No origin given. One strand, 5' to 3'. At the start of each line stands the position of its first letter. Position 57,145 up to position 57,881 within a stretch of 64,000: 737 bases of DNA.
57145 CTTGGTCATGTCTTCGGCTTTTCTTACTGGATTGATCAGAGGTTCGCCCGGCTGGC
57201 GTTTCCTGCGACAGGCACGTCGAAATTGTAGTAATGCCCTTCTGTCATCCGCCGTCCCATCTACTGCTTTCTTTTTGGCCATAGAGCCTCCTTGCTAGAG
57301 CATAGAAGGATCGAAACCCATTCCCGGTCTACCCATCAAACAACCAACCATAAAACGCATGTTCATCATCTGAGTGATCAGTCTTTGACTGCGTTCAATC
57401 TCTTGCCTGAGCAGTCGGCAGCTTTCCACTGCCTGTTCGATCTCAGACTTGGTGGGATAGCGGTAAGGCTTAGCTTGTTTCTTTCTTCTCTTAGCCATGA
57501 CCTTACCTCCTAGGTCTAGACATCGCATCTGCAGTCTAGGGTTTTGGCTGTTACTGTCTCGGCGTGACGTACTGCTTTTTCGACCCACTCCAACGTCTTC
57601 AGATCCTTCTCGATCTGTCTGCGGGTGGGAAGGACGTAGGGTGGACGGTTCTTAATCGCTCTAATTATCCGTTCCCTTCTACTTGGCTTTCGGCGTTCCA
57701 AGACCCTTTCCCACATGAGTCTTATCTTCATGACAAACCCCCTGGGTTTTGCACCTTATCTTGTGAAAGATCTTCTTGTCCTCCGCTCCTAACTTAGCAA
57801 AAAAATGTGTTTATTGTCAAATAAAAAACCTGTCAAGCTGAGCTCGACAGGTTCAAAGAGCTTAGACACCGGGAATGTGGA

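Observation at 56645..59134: GC-rich 2.4 kb island of seven small minus-strand genes (tandem basic paralogs plus membrane/zinc-ribbon proteins) inserted antisense between the L,D-transpeptidase gene and secDF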

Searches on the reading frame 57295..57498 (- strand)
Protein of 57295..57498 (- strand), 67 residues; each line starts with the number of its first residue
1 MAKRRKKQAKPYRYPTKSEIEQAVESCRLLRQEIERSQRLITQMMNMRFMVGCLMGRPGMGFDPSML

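Call 6: search_protein_families(library=pfam, max_evalue=1, proteins=[window:57295-57498:-])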
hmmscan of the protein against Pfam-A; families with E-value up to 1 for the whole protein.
window:57295-57498:- (67 aa): 1 family
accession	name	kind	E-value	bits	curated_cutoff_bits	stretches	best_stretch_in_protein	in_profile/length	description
PF25792.1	BREX_BrxC_helical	-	0.055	14.2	27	1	4-46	42-83/123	BREX ATP-binding protein BrxC alpha helical domain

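Call 7: search_protein_families(library=phrogs, max_evalue=1, proteins=[window:57295-57498:-])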
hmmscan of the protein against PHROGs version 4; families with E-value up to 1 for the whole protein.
window:57295-57498:- (67 aa): 2 families
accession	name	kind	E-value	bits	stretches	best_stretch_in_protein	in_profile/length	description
phrog_491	-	DNA, RNA and nucleotide metabolism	0.037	14.7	1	1-40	1-40/176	Mu Gam-like end protection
phrog_5109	-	unknown function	0.21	13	1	19-36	23-40/68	-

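Call 24: search_protein_families(library=padloc, max_evalue=1, proteins=[window:57295-57498:-])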
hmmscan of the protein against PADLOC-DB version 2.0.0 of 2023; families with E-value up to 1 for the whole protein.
window:57295-57498:- (67 aa): 0 families

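Call 25: search_protein_families(library=ncbifam, max_evalue=1, proteins=[window:57295-57498:-])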
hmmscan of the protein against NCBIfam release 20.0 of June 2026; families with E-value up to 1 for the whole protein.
window:57295-57498:- (67 aa): 1 family
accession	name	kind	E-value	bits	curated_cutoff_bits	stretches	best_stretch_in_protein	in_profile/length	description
NF043006.1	CyhCrbnylCoADH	equivalog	0.072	12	650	1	20-63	88-132/380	cyclohexane-1-carbonyl-CoA dehydrogenase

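Call 58: find_related_loci(query=A2, collection=viral_contigs, flank=10000)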
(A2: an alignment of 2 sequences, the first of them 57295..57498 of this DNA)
Query A2 (67 aa) in viral_contigs; peptide patterns used: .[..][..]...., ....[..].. (x = any residue, [..] = any of these).
93 stretches matched a pattern, but none encodes a relative of the query by tblastn (E <= 1e-3).

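Call 75: search_protein_families(library=pfam, max_evalue=1, proteins=[L084:903-1160:+, L084:1248-1475:+, L084:573-896:+, L085:370-564:+])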
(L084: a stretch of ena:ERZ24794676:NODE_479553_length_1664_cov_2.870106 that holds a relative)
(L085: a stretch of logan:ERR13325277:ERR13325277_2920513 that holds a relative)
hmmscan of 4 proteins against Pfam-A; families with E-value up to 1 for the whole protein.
L084:903-1160:+ (85 aa): 1 family
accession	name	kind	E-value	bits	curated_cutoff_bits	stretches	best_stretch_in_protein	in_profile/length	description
PF15456.11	Uds1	-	0.021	15.4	28.8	1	9-79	34-106/123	Up-regulated During Septation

L084:1248-1475:+ (75 aa): 1 family
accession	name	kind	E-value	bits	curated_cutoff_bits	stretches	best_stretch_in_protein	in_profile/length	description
PF01466.24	Skp1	-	0.044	14.1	22.3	1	32-46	31-45/48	Skp1 family, dimerisation domain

L084:573-896:+ (107 aa): 0 families

L085:370-564:+ (64 aa): 2 families
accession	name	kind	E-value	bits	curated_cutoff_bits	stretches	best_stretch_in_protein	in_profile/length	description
PF05634.16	APO_RNA-bind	-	0.039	13.8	25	1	2-34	22-54/200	APO RNA-binding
PF16544.10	STAR_dimer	-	0.23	11.5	26.3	1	25-43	31-49/53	Homodimerisation region of STAR domain protein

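Call 76: search_protein_families(library=phrogs, max_evalue=1, proteins=[L084:903-1160:+, L084:1248-1475:+, L084:573-896:+, L085:370-564:+])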
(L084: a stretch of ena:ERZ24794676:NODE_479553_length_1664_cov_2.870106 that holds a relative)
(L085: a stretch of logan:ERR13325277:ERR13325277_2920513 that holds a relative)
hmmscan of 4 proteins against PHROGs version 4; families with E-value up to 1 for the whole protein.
L084:903-1160:+ (85 aa): 7 families
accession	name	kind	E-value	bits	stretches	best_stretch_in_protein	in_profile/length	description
phrog_2335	-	tail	0.021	13.7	1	17-80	360-423/1536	tail length tape measure protein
phrog_36733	-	unknown function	0.024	15.8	1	40-74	17-51/131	-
phrog_7586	-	unknown function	0.053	14.4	1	53-82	22-51/61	-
phrog_26686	-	unknown function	0.062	14.5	1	54-72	33-51/65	-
phrog_5890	-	moron, auxiliary metabolic gene and host takeover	0.11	12.4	1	30-76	145-191/374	tellurite resistance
phrog_25538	-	unknown function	0.19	12.2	1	35-73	188-226/293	-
phrog_3424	-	unknown function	0.34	12.1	0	3-32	7-36/95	-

L084:1248-1475:+ (75 aa): 0 families

L084:573-896:+ (107 aa): 2 families
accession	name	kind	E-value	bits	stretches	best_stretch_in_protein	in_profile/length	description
phrog_17402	-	moron, auxiliary metabolic gene and host takeover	0.1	13.7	1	34-79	69-116/123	membrane protein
phrog_10059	-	unknown function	0.48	10.1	1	81-102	32-53/345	-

L085:370-564:+ (64 aa): 1 family
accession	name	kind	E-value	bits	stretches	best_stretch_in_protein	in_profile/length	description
phrog_33346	-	unknown function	0.23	12.5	1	14-63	10-59/65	-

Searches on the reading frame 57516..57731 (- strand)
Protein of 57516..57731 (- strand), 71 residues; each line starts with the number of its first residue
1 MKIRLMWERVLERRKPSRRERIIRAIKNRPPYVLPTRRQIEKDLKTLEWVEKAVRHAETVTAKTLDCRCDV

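Call 6: search_protein_families(library=pfam, max_evalue=1, proteins=[window:57516-57731:-])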
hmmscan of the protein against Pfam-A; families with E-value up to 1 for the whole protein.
window:57516-57731:- (71 aa): 0 families

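Call 7: search_protein_families(library=phrogs, max_evalue=1, proteins=[window:57516-57731:-])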
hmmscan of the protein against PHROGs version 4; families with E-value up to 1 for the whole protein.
window:57516-57731:- (71 aa): 0 families

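Call 24: search_protein_families(library=padloc, max_evalue=1, proteins=[window:57516-57731:-])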
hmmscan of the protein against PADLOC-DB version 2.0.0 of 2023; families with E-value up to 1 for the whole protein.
window:57516-57731:- (71 aa): 0 families

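Call 25: search_protein_families(library=ncbifam, max_evalue=1, proteins=[window:57516-57731:-])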
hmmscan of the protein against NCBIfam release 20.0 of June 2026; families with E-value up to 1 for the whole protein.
window:57516-57731:- (71 aa): 1 family
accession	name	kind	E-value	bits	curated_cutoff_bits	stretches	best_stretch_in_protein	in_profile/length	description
NF038169.1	lachnocin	equivalog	0.056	13.4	40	1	52-69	6-23/42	lachnocin family radical SAM-modified peptide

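Call 75: search_protein_families(library=pfam, max_evalue=1, proteins=[L084:903-1160:+, L084:1248-1475:+, L084:573-896:+, L085:370-564:+])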
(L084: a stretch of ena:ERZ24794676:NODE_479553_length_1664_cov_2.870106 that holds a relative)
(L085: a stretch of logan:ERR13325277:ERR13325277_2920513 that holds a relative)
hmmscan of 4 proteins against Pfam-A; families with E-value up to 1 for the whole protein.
L084:903-1160:+ (85 aa): 1 family
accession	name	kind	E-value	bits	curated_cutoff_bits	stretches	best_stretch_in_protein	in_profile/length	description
PF15456.11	Uds1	-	0.021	15.4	28.8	1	9-79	34-106/123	Up-regulated During Septation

L084:1248-1475:+ (75 aa): 1 family
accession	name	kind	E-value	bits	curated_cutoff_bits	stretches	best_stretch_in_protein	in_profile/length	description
PF01466.24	Skp1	-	0.044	14.1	22.3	1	32-46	31-45/48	Skp1 family, dimerisation domain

L084:573-896:+ (107 aa): 0 families

L085:370-564:+ (64 aa): 2 families
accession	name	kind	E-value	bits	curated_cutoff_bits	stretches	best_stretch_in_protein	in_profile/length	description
PF05634.16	APO_RNA-bind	-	0.039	13.8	25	1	2-34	22-54/200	APO RNA-binding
PF16544.10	STAR_dimer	-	0.23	11.5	26.3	1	25-43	31-49/53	Homodimerisation region of STAR domain protein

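Call 76: search_protein_families(library=phrogs, max_evalue=1, proteins=[L084:903-1160:+, L084:1248-1475:+, L084:573-896:+, L085:370-564:+])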
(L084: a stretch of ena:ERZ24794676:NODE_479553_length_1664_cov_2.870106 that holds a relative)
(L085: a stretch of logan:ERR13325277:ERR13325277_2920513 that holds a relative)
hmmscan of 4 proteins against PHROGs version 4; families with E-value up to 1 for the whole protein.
L084:903-1160:+ (85 aa): 7 families
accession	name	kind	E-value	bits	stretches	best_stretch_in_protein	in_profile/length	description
phrog_2335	-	tail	0.021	13.7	1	17-80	360-423/1536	tail length tape measure protein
phrog_36733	-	unknown function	0.024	15.8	1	40-74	17-51/131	-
phrog_7586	-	unknown function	0.053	14.4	1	53-82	22-51/61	-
phrog_26686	-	unknown function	0.062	14.5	1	54-72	33-51/65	-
phrog_5890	-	moron, auxiliary metabolic gene and host takeover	0.11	12.4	1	30-76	145-191/374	tellurite resistance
phrog_25538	-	unknown function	0.19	12.2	1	35-73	188-226/293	-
phrog_3424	-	unknown function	0.34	12.1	0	3-32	7-36/95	-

L084:1248-1475:+ (75 aa): 0 families

L084:573-896:+ (107 aa): 2 families
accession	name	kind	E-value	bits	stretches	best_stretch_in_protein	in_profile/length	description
phrog_17402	-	moron, auxiliary metabolic gene and host takeover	0.1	13.7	1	34-79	69-116/123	membrane protein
phrog_10059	-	unknown function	0.48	10.1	1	81-102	32-53/345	-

L085:370-564:+ (64 aa): 1 family
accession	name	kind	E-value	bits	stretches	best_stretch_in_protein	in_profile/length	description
phrog_33346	-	unknown function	0.23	12.5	1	14-63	10-59/65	-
